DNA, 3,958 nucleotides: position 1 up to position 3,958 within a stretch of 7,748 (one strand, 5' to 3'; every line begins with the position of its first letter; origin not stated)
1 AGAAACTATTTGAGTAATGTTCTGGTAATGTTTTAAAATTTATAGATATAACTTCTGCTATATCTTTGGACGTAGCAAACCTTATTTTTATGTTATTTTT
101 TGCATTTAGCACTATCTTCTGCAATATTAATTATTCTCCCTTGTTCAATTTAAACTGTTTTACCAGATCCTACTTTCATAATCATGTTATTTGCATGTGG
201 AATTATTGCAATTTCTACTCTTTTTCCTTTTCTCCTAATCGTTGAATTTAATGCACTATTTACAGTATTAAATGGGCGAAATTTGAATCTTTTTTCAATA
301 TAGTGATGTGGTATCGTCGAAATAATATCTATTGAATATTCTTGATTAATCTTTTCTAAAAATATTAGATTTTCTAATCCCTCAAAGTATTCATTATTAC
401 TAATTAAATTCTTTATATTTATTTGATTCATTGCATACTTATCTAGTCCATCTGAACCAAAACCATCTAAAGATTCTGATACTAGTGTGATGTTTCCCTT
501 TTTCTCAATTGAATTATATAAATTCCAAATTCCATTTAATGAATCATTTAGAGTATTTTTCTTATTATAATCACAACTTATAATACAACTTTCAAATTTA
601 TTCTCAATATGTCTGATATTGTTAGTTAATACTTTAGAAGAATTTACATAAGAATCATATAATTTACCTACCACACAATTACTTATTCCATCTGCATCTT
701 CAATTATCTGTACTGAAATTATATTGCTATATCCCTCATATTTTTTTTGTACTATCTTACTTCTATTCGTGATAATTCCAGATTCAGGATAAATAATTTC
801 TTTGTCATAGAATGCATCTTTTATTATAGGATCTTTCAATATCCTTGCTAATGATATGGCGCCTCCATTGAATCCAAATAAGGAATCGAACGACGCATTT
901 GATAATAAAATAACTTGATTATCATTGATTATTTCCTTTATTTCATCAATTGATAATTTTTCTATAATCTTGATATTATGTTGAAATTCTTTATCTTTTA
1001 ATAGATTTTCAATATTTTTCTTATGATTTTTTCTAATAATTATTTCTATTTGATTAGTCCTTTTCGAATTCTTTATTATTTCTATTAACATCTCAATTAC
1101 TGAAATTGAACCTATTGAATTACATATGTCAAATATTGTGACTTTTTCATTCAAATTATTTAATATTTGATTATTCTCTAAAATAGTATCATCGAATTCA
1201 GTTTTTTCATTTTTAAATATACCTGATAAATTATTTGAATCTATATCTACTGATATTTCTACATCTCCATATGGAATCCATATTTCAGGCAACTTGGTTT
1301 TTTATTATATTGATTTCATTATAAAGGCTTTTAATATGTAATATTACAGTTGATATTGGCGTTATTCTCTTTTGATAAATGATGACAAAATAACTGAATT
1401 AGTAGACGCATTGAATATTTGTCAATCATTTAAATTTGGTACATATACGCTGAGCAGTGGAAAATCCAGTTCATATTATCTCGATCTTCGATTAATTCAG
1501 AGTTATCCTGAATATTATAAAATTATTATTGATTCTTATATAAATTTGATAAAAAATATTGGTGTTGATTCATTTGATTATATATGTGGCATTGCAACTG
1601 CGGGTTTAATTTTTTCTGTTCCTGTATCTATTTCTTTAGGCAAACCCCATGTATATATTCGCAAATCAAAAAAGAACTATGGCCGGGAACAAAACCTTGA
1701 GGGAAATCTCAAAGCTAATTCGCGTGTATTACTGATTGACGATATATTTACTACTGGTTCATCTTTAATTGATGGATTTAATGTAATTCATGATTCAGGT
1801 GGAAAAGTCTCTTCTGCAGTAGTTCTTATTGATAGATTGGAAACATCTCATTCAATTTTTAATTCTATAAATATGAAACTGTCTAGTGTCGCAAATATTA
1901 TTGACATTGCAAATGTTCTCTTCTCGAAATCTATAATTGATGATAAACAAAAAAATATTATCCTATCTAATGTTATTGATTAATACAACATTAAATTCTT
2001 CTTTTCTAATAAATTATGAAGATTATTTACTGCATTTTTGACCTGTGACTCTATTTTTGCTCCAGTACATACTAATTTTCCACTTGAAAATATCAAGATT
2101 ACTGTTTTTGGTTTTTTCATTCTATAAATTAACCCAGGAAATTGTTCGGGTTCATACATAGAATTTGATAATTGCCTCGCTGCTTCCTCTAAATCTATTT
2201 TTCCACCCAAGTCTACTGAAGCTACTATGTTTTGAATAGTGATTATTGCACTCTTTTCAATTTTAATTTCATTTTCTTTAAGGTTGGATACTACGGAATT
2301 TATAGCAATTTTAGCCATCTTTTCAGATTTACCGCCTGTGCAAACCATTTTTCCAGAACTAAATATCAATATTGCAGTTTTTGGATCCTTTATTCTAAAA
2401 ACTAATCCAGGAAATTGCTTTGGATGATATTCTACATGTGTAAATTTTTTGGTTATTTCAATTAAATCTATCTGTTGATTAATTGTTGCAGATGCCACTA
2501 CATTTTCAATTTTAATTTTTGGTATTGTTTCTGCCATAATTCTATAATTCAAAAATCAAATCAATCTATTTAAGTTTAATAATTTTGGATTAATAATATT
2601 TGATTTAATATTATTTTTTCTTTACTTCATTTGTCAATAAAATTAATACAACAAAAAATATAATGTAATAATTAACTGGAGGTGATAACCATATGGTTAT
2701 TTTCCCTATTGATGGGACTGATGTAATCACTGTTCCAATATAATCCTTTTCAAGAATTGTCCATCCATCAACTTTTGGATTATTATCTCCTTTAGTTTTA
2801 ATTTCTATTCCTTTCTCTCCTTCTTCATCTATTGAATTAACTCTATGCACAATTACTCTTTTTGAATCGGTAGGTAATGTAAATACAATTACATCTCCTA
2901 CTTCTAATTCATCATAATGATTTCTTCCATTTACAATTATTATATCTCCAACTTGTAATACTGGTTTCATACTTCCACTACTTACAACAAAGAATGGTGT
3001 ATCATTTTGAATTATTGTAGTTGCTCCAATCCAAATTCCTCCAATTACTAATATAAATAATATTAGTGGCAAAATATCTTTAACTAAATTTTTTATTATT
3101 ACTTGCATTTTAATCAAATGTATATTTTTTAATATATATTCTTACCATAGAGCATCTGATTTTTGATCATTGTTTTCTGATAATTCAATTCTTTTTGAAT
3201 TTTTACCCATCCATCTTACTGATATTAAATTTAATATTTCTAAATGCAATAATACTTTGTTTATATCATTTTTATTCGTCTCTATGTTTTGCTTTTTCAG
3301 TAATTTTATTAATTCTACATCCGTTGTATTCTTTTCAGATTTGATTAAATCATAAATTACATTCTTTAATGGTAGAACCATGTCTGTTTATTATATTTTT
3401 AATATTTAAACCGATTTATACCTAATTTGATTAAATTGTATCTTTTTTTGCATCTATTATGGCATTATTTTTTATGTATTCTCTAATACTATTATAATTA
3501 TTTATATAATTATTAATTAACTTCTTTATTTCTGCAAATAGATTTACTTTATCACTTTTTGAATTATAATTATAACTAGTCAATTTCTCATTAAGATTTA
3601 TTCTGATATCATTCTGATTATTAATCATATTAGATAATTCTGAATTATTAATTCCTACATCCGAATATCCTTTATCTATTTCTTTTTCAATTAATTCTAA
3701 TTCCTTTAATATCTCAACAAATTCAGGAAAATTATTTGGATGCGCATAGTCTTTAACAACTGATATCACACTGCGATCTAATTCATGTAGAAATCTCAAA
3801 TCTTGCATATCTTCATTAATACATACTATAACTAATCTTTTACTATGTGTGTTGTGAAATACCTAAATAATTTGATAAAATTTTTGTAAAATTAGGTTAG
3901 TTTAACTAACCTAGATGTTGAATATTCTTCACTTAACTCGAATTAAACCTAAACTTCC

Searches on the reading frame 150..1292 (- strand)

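Call 3: search_protein_families(library=pfam, proteins=[window:150-1292:-], max_evalue=1)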
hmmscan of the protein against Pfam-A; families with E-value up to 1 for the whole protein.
window:150-1292:- (380 aa): 1 family
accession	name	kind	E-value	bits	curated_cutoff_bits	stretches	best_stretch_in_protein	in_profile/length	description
PF21113.2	LarA_C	-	0.016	15.6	25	1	260-367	34-147/152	Lactate racemase C-terminal domain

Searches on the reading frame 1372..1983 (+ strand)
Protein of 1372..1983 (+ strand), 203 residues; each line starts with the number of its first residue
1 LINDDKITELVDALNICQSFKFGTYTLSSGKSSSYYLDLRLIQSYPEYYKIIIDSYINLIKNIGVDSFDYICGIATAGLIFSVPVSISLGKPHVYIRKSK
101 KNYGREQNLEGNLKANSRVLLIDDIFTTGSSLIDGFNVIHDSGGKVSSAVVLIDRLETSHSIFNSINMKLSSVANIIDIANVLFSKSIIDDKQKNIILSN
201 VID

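Call 70: search_protein_families(library=pfam, proteins=[window:1372-1983:+], max_evalue=0.01)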
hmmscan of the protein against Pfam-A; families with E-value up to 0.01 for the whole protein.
window:1372-1983:+ (203 aa): 1 family
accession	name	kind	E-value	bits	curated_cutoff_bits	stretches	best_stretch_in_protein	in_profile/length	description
PF00156.33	Pribosyltran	-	2.9e-11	43.4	26.3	1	47-158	10-129/158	Phosphoribosyl transferase domain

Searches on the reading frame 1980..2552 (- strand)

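Call 70: search_protein_families(library=pfam, proteins=[window:1980-2552:-], max_evalue=0.01)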
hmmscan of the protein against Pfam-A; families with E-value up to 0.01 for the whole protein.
window:1980-2552:- (190 aa): 2 families
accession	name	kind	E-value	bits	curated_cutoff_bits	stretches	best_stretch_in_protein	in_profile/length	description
PF00352.27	TBP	-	3.1e-63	210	22.9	2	104-184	2-84/85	Transcription factor TFIID (or TATA-binding protein, TBP)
PF11858.14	DUF3378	-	3.4e-12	46.8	27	2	35-81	15-61/76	Domain of unknown function (DUF3378)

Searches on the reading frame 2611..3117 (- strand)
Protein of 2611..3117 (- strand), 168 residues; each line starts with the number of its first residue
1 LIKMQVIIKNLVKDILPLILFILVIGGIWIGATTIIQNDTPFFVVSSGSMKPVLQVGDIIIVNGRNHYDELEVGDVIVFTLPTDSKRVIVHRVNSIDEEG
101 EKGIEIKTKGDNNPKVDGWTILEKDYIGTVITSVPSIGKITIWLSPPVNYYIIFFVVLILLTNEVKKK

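Call 3: search_protein_families(library=pfam, proteins=[window:2611-3117:-], max_evalue=1)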
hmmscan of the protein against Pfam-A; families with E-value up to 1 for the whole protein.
window:2611-3117:- (168 aa): 3 families
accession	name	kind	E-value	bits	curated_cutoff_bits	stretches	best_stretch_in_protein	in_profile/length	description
PF10502.14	Peptidase_S26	-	7.3e-09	36.2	22.9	1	22-93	11-77/168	Signal peptidase, peptidase S26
PF00717.28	Peptidase_S24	-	7.1e-06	26.2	23.3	1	32-123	26-105/116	Peptidase S24-like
PF02411.20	MerT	-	0.017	15.6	32.9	1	16-46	27-57/116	MerT mercuric transport protein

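Call 4: search_protein_families(library=ncbifam, proteins=[window:2611-3117:-], max_evalue=1)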
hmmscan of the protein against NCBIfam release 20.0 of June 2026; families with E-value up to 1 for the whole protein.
window:2611-3117:- (168 aa): 9 families
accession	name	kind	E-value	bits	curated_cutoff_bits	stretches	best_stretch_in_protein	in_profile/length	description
TIGR02228.1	sigpep_I_arch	equivalog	2.1e-27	95.9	51.85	1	11-161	2-150/158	signal peptidase I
NF046067.1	SigPepSipWBacil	equivalog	1.9e-15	57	190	1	41-149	39-145/189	signal peptidase I SipW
TIGR02227.1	sigpep_I_bact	equivalog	5.4e-10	39.4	47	1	23-97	3-78/162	signal peptidase I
TIGR02754.1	sod_Ni_protease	equivalog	2.4e-06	27.9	63.25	1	45-100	3-59/90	nickel-type superoxide dismutase maturation protease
NF008114.0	PRK10861.1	equivalog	0.023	14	277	1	43-63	85-105/324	signal peptidase I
NF010314.2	PRK13751.2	equivalog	0.038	14.1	150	1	16-45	27-56/116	mercuric ion transporter MerT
NF045683.1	MerT_CopZ_Se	exception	0.048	13.1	375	1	16-45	32-61/235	MerT/CopZ fusion-like heavy metal transport selenoprotein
NF038337.1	FAAL_FadD21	exception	0.11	11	1100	1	45-116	450-518/579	fatty-acid--AMP ligase FAAL21/FadD21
TIGR01704.1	MTA_SAH-Nsdase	equivalog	0.12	11.9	73.8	1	30-69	56-98/229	5'-methylthioadenosine/S-adenosylhomocysteine nucleosidase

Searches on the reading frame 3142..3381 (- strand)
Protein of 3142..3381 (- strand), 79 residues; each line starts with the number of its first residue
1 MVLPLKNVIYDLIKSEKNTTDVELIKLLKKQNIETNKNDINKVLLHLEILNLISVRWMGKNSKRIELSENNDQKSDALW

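Call 3: search_protein_families(library=pfam, proteins=[window:3142-3381:-], max_evalue=1)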
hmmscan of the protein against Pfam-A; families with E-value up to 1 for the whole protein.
window:3142-3381:- (79 aa): 5 families
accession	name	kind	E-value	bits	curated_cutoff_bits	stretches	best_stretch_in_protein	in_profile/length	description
PF01316.27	Arg_repressor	-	0.0025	18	27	1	6-40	7-41/70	Arginine repressor, DNA binding domain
PF15948.10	DUF4756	-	0.0067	16.8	25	1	8-67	100-157/158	Domain of unknown function (DUF4756)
PF24657.1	DUF7646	-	0.069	13.6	27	1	3-39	13-48/85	Domain of unknown function (DUF7646)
PF19634.4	DUF6137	-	0.071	13.5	25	1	14-69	12-67/82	Family of unknown function (DUF6137)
PF02295.23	z-alpha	-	0.14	12.7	21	1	27-48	25-46/67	Adenosine deaminase z-alpha domain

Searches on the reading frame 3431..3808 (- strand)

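Call 3: search_protein_families(library=pfam, proteins=[window:3431-3808:-], max_evalue=1)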
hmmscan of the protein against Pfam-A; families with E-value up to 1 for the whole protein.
window:3431-3808:- (125 aa): 5 families
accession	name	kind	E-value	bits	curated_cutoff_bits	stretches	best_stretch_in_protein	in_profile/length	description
PF13333.12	rve_2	-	0.0074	16.9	22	1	91-114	20-45/56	Integrase core domain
PF16270.11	DUF4923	-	0.0097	16.2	22.8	1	40-97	59-116/176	Lipocalin-like domain (DUF4923)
PF05823.17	Gp-FAR-1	-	0.013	16.4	29.2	1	13-114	25-124/149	Nematode fatty acid retinoid binding protein (Gp-FAR-1)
PF23205.1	DUF7063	-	0.079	13.5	27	1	54-103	35-84/85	Domain of unknown function (DUF7063)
PF21128.4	MCM4_WHD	-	0.11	13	24.4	0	4-38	4-37/75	MCM4, winged helix domain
